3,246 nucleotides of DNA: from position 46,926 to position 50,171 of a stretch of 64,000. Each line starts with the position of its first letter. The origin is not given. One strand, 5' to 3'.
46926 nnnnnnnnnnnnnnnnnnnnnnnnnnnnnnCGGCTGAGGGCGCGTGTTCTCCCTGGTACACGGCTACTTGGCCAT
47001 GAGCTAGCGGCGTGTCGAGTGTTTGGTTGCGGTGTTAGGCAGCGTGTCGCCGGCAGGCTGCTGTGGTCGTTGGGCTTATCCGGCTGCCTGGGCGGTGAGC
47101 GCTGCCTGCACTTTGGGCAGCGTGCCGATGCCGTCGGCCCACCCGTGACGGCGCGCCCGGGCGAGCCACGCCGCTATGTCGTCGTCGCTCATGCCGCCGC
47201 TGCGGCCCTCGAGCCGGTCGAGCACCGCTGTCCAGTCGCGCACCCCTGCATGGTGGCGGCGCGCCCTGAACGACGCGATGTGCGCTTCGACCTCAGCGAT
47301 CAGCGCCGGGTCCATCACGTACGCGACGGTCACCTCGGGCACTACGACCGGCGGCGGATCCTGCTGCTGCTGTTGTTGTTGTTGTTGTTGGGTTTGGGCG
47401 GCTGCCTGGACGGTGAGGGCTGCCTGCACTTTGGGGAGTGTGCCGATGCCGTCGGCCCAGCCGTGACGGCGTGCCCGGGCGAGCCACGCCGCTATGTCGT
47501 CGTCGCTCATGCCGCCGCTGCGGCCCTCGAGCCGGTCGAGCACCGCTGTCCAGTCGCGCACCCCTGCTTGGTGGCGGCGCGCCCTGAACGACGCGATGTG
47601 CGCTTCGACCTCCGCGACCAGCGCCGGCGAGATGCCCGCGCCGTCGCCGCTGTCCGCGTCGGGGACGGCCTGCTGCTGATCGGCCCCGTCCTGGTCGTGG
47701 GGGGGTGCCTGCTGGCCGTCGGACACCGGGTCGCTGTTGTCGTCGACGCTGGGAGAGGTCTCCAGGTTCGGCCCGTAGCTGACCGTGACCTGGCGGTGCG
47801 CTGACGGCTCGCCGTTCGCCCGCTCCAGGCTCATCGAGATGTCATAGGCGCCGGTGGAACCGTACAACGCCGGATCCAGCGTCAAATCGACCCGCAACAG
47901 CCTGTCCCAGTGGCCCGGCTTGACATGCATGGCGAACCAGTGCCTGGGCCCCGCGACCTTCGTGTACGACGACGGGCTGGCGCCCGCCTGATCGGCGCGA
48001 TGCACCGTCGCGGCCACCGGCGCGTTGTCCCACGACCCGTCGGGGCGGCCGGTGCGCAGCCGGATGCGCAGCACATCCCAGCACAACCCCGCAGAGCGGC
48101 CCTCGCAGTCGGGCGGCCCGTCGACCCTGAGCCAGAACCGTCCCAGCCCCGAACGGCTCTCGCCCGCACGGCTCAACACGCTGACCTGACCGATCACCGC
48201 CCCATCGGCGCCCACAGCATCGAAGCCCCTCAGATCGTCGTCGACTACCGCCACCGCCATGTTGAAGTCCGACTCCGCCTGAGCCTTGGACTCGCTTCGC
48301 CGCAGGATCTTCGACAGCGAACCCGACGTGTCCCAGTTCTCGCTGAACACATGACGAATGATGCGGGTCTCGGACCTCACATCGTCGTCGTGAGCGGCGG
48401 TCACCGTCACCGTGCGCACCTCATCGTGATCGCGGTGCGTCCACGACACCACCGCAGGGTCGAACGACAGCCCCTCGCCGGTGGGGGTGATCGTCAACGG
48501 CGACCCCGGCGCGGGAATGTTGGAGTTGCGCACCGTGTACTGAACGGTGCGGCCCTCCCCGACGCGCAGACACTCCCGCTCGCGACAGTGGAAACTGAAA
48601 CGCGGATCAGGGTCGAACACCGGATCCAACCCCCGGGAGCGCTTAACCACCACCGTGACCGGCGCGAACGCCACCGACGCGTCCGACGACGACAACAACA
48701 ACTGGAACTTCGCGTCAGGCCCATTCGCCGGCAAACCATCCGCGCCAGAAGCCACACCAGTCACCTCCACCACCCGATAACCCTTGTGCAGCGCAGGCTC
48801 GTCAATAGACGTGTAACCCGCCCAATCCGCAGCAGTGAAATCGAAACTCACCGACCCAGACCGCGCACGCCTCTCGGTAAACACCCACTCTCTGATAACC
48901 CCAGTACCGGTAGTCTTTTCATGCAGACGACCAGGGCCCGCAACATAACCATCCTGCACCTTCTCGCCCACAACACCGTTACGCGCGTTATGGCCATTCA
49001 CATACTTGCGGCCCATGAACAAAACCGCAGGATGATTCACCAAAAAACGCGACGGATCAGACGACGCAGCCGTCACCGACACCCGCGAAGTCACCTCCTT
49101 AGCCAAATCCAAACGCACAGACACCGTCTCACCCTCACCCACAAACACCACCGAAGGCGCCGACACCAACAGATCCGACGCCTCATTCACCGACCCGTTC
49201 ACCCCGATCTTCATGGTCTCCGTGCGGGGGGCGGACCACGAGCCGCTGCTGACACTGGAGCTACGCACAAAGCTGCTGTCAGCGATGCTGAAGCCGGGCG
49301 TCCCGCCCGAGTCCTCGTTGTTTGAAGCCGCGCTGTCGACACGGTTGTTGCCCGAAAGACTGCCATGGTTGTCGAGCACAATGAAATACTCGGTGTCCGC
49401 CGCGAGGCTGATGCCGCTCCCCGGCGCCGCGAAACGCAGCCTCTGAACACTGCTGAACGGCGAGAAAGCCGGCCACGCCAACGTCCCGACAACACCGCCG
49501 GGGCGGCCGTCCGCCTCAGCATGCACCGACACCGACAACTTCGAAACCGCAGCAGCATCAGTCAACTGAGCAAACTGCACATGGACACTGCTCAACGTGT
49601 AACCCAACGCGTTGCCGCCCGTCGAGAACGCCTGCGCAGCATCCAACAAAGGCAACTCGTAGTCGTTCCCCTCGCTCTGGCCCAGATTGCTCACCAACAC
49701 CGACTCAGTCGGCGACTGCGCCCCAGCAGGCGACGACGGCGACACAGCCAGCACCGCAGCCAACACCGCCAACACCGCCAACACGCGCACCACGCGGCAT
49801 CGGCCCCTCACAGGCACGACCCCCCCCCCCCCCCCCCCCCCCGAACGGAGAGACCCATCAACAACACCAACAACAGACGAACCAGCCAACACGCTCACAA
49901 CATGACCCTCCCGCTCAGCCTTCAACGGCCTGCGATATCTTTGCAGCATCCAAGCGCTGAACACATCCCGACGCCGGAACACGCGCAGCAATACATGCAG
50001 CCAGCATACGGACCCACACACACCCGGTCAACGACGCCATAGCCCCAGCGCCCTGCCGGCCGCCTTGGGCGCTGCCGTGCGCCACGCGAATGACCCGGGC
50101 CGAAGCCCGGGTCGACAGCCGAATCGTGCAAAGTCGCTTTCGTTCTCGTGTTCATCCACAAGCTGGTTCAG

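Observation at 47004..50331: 3.3-kb single-gene cassette bounded by 33-nt inverted repeats, inserted exactly after the bpa stop codon and upstream of dnaE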

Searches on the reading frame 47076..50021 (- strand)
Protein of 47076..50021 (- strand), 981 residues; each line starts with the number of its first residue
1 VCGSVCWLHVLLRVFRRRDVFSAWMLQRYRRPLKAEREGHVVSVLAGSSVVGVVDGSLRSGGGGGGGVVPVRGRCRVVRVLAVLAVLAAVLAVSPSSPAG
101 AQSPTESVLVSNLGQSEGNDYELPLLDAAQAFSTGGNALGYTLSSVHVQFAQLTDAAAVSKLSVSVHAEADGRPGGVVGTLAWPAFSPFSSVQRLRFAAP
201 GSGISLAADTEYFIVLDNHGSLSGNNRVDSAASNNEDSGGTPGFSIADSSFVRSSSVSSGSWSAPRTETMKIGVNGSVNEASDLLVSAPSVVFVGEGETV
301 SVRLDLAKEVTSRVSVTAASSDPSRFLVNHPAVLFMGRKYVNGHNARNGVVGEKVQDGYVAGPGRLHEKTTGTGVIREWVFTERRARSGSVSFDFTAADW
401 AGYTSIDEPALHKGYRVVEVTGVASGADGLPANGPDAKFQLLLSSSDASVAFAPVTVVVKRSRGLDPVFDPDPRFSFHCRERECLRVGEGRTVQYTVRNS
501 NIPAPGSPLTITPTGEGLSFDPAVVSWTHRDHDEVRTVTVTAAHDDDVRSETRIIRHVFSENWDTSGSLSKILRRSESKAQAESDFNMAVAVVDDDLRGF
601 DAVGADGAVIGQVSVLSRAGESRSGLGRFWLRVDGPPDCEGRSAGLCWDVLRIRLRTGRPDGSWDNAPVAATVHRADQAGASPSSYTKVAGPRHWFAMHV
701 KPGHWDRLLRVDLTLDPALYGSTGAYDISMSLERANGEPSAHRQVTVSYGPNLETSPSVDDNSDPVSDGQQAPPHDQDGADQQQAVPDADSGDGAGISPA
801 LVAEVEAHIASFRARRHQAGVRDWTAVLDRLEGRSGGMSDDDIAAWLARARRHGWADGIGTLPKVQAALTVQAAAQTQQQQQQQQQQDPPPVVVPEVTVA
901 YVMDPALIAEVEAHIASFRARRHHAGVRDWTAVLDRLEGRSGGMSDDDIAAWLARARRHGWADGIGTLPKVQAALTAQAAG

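Call 6: search_protein_families(library=pfam, proteins=[window:47076-50021:-], max_evalue=0.01)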
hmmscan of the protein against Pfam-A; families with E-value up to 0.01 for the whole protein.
window:47076-50021:- (981 aa): 0 families

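Call 12: find_related_loci(query=window:47076-50021:-, collection=genome_contigs, flank=10000)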
Query window:47076-50021:- (981 aa) in genome_contigs; peptide patterns used: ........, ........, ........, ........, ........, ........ (x = any residue, [..] = any of these).
600 stretches matched a pattern, but none encodes a relative of the query by tblastn (E <= 1e-3).

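Call 13: find_homologous_proteins(query=window:47076-50021:-)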
Query window:47076-50021:- (981 aa): 18 proteins with E <= 0.001 among 8000 candidates.
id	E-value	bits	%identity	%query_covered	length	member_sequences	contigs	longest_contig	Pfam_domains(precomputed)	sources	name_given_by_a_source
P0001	0.0e+0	2017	100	92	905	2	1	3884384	-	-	-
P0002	0.0e+0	1496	84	79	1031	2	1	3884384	-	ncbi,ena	-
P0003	0.0e+0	1460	80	77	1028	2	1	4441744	-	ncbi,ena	-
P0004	0.0e+0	1351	79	80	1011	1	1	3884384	-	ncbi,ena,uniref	ncbi:choice-of-anchor R domain-containing protein [Candidatus Poriferisocius sp.]|uniref:choice-of-a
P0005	0.0e+0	1305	75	81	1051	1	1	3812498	-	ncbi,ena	-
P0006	0.0e+0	1221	72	70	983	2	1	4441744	-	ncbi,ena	-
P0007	0.0e+0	1220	72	71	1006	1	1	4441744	-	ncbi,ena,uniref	ncbi:choice-of-anchor R domain-containing protein [Candidatus Poriferisodalis sp.]|uniref:choice-of-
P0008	0.0e+0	1162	75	72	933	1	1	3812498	-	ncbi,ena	-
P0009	0.0e+0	1136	64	77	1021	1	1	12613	-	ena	-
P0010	8.4e-290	982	67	71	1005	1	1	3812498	-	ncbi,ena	-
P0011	1.9e-289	981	63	78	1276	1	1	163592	-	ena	-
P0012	4.1e-254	864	64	66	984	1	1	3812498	-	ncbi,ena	-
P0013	1.1e-244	833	63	65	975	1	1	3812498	-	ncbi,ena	-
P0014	3.3e-226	772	56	69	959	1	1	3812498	-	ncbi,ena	-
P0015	4.2e-198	679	52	57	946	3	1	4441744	-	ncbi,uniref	ncbi:choice-of-anchor R domain-containing protein [Candidatus Poriferisodalis sp.]|uniref:choice-of-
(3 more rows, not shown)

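Call 14: find_encoding_contigs(protein=P0002, flank=6000, max_places=3)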
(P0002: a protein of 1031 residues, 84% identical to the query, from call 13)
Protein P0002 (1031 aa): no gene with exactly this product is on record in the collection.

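Call 15: find_encoding_contigs(protein=P0004, flank=6000, max_places=3)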
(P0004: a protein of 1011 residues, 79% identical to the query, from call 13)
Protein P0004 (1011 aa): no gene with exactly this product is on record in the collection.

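Call 17: find_related_loci(query=A1, collection=genome_contigs, flank=6000)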
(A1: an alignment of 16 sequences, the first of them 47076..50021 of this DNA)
Query A1 (981 aa) in genome_contigs; peptide patterns used: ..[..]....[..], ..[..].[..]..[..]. (x = any residue, [..] = any of these).
126 stretches matched a pattern; 25 encode a relative of the query (tblastn E <= 1e-3); 22 distinct loci.
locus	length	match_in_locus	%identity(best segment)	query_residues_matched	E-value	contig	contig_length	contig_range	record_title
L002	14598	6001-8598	74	32-971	0e+0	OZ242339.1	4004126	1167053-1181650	MAG: Acidimicrobiales bacterium isolate d2f1fe46-59da-42e5-8b0a-fdf35f8109fa genome assembly, chromosome: 1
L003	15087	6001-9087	79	65-971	0e+0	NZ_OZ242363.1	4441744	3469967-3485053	MAG: Candidatus Poriferisodalis sp. isolate 3ecd5611-abd8-4ec1-8e8b-c033b5c04d4f chromosome 1, complete sequence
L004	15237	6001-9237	77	30-971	0e+0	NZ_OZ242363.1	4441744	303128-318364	MAG: Candidatus Poriferisodalis sp. isolate 3ecd5611-abd8-4ec1-8e8b-c033b5c04d4f chromosome 1, complete sequence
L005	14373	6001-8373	75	78-976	0e+0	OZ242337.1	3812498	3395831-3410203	MAG: Candidatus Aldehydirespiratoraceae bacterium isolate 4e9cc62d-94a8-4610-be7f-a0f893ae6d2b genome assembly, chromoso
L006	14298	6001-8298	72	77-976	0e+0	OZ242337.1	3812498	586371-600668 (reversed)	MAG: Candidatus Aldehydirespiratoraceae bacterium isolate 4e9cc62d-94a8-4610-be7f-a0f893ae6d2b genome assembly, chromoso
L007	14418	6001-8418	66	94-883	0e+0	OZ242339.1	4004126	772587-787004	MAG: Acidimicrobiales bacterium isolate d2f1fe46-59da-42e5-8b0a-fdf35f8109fa genome assembly, chromosome: 1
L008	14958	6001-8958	72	95-971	0e+0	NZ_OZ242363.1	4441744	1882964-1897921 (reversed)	MAG: Candidatus Poriferisodalis sp. isolate 3ecd5611-abd8-4ec1-8e8b-c033b5c04d4f chromosome 1, complete sequence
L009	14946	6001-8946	72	100-971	0e+0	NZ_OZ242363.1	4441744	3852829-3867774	MAG: Candidatus Poriferisodalis sp. isolate 3ecd5611-abd8-4ec1-8e8b-c033b5c04d4f chromosome 1, complete sequence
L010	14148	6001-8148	67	88-784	0e+0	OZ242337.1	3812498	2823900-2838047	MAG: Candidatus Aldehydirespiratoraceae bacterium isolate 4e9cc62d-94a8-4610-be7f-a0f893ae6d2b genome assembly, chromoso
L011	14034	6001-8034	65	94-785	0e+0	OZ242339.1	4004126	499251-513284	MAG: Acidimicrobiales bacterium isolate d2f1fe46-59da-42e5-8b0a-fdf35f8109fa genome assembly, chromosome: 1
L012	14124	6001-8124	62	59-772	0e+0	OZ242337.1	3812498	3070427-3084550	MAG: Candidatus Aldehydirespiratoraceae bacterium isolate 4e9cc62d-94a8-4610-be7f-a0f893ae6d2b genome assembly, chromoso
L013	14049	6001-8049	61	78-763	0e+0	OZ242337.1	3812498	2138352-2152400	MAG: Candidatus Aldehydirespiratoraceae bacterium isolate 4e9cc62d-94a8-4610-be7f-a0f893ae6d2b genome assembly, chromoso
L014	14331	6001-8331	73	77-977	0e+0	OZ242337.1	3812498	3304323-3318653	MAG: Candidatus Aldehydirespiratoraceae bacterium isolate 4e9cc62d-94a8-4610-be7f-a0f893ae6d2b genome assembly, chromoso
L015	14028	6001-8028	56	78-753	0e+0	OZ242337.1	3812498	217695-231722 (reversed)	MAG: Candidatus Aldehydirespiratoraceae bacterium isolate 4e9cc62d-94a8-4610-be7f-a0f893ae6d2b genome assembly, chromoso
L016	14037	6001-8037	49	78-757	3e-166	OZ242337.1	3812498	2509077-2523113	MAG: Candidatus Aldehydirespiratoraceae bacterium isolate 4e9cc62d-94a8-4610-be7f-a0f893ae6d2b genome assembly, chromoso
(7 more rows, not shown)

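Call 41: find_encoding_contigs(protein=P0001, flank=10000, max_places=6)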
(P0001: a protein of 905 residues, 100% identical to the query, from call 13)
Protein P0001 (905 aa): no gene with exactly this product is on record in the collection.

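Call 43: search_protein_families(library=ncbifam, proteins=[window:47076-50021:-], max_evalue=0.1)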
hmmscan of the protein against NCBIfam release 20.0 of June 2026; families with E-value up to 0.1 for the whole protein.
window:47076-50021:- (981 aa): 3 families
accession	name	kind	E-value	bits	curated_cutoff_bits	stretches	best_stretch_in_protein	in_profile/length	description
NF041539.1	choice_anch_R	domain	3.9e-24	85.4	30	1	111-276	1-154/155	choice-of-anchor R domain-containing protein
NF009097.0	PRK12438.1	subfamily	4.6e-05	21.5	1254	1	745-832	894-980/991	hypothetical protein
NF040540.1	fosA5_fam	exception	0.036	14.1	310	0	911-948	73-108/139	FosA5 family fosfomycin resistance glutathione transferase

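Call 63: search_solved_structures(query=A1, max_evalue=1)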
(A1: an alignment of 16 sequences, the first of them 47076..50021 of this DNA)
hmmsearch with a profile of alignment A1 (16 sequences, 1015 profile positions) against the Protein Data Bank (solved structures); distinct sequences matched with E-value up to 1: 4.
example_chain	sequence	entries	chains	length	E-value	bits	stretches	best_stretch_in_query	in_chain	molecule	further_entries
6tb4_J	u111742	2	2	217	0.00012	23.3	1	774-864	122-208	Transcription initiation factor TFIID subunit 10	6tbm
8r2o_A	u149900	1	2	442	0.19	12.7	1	764-818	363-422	Maltodextrin-binding protein,Huntingtin, myristoylated N-terminal fragment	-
3io4_A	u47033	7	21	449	0.32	11.9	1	764-818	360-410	Maltose-binding periplasmic protein,Huntingtin fusion protein | Maltose-binding periplasmic protein, HUNTINGTIN FUSION PROTEIN | Maltose-binding protein, huntin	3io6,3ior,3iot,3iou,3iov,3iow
9iho_a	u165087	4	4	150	0.57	11.1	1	577-650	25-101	NADH dehydrogenase [ubiquinone] 1 alpha subcomplex subunit 1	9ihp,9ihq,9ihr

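Call 85: predict_structure(alignment_id=A1)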
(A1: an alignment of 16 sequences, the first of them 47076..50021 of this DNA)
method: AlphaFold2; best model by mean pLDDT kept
length: 981 residues; sequences in the alignment: 16
mean_pLDDT: 63.7   pTM: 0.38
mean pLDDT of the five models: 63.7, 57.9, 50.7, 49.5, 48.8
residues with pLDDT >= 90: 33; 70-90: 452; 50-70: 240; < 50: 256
segments of 3 or more residues with pLDDT < 50: 1-124, 186-191, 234-243, 339-351, 363-368, 406-409, 426-428, 569-574, 620-622, 678-684, 755-795, 881-902
pLDDT, mean of each block of 10 residues (from residue 1): 24 26 30 26 25 24 27 28 36 28 31 36 61 67 79 69 81 77 56 71 71 79 66 43 49 53 60 69 71 80 83 86 87 67 39 70 48 52 74 86 54 82 63 68 76 76 59 56 70 83 72 90 85 84 71 83 57 57 77 67 79 70 69 78 71 76 70 60 52 68 79 76 79 71 81 47 28 29 28 54 90 82 90 80 80 68 84 65 37 31 70 82 78 82 75 70 67 75 54
secondary structure, 60 per line:
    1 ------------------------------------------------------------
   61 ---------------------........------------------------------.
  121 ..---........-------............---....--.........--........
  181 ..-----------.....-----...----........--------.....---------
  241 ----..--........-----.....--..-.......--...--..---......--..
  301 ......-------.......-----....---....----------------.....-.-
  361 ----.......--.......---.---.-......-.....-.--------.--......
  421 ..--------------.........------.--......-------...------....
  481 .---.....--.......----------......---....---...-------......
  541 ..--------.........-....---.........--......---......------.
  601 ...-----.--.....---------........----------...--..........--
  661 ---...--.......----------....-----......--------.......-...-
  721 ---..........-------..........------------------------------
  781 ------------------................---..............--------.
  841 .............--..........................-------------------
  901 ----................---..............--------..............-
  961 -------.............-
elements in order (helices of 4 or more, strands of 3 or more residues): H82-89 E120-122 E126-133 E141-152 H156-159 E162-170 E173-182 E194-198 E204-206 E211-218 E227-231 E252-256 E262-266 E272-278 E291-296 E299-306 E314-320 E326-329 E333-336 E353-357 E365-371 E374-380 E390-395 H397-401 E415-422 E437-445 E455-460 E468-470 H477-481 E485-489 E492-498 E509-514 E518-521 E525-527 E535-542 E551-559 H561-564 H568-576 H579-584 E588-593 E600-603 E612-616 E626-633 E649-658 E664-666 E669-675 E686-689 E695-700 E709-715 E724-733 E741-750 H799-814 H818-831 H840-853 H856-881 H905-920 H924-937 H946-959 H968-980

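Call 89: fold_search(model_id=the predicted structure, library=pdb)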
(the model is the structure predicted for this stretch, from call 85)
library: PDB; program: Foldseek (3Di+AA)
matches with E <= 10: 1974; with E <= 0.001: 205
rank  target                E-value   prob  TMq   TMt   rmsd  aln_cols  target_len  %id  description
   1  9ijj_4I               4.3e-13  1.00  0.13  0.05  26.5       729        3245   10  In situ structure of the central apparatus in mouse sperm axoneme. (released 2025-06-04)
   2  7sqc_2A               4.8e-13  1.00  0.11  0.13  43.6       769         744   11  Ciliary C1 central pair apparatus isolated from Chlamydomonas reinhardtii (released 2022-04-13)
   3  7sqc_2B               5.9e-13  1.00  0.10  0.13  44.8       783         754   10  Ciliary C1 central pair apparatus isolated from Chlamydomonas reinhardtii (released 2022-04-13)
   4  7sqc_T1               5.9e-12  1.00  0.14  0.20  38.5       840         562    9  Ciliary C1 central pair apparatus isolated from Chlamydomonas reinhardtii (released 2022-04-13)
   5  7som_D                4.7e-11  1.00  0.10  0.08  21.1       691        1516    8  Ciliary C2 central pair apparatus isolated from Chlamydomonas reinhardtii (released 2022-04-13)
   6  7sqc_T0               1.0e-10  1.00  0.11  0.18  43.5       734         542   10  Ciliary C1 central pair apparatus isolated from Chlamydomonas reinhardtii (released 2022-04-13)
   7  7q62_A                1.2e-08  0.90  0.08  0.07  29.2       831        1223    8  Structure of TEV cleaved A2ML1 dimer (A2ML1-TT dimer) (released 2022-04-20)
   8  9u60_E                4.3e-08  0.94  0.10  0.07  43.0      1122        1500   10  C3 convertases zymogen C4b2 in loading state (released 2026-01-14)
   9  9ip8_B                2.6e-07  0.98  0.09  0.16  33.4       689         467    8  Poly-alanine model for HL-type bispecific diabody Ex3 composed of 528 and OKT3 Fvs in ternary complex with sEGFR and C (released 2025-05-28)
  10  2wng                  2.8e-07  1.00  0.11  0.26  15.1       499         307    8  complete extracellular structure of human signal regulatory protein (SIRP) alpha (released 2009-07-21)
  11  4tsh_B                3.8e-07  1.00  0.11  0.19  15.0       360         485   10  A Novel Protein Fold Forms an Intramolecular Lock to Stabilize the Tertiary Structure of Streptococcus mutans Adhesin  (released 2014-10-22)
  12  6e3f                  4.3e-07  1.00  0.10  0.18  18.6       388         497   10  The structure of the C-terminal domains (C123) of Streptococcus intermedius antigen I/II (Pas) (released 2019-07-17)
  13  7khf_A                4.5e-07  0.97  0.09  0.16  22.9       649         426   10  CryoEM structure of LILRB1 D3D4 domain-inserted antibody MDB1 Fab in complex with Plasmodium RIFIN (PF3D7_1373400) V2  (released 2021-03-31)
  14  3prx_A                1.0e-06  0.85  0.11  0.08  27.0       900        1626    7  Structure of Complement C5 in Complex with CVF and SSL7 (released 2011-01-19)
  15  8cs9_X                1.2e-06  1.00  0.10  0.13  15.8       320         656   10  Composite reconstruction of Class 1 of the erythrocyte ankyrin-1 complex (released 2022-07-20)
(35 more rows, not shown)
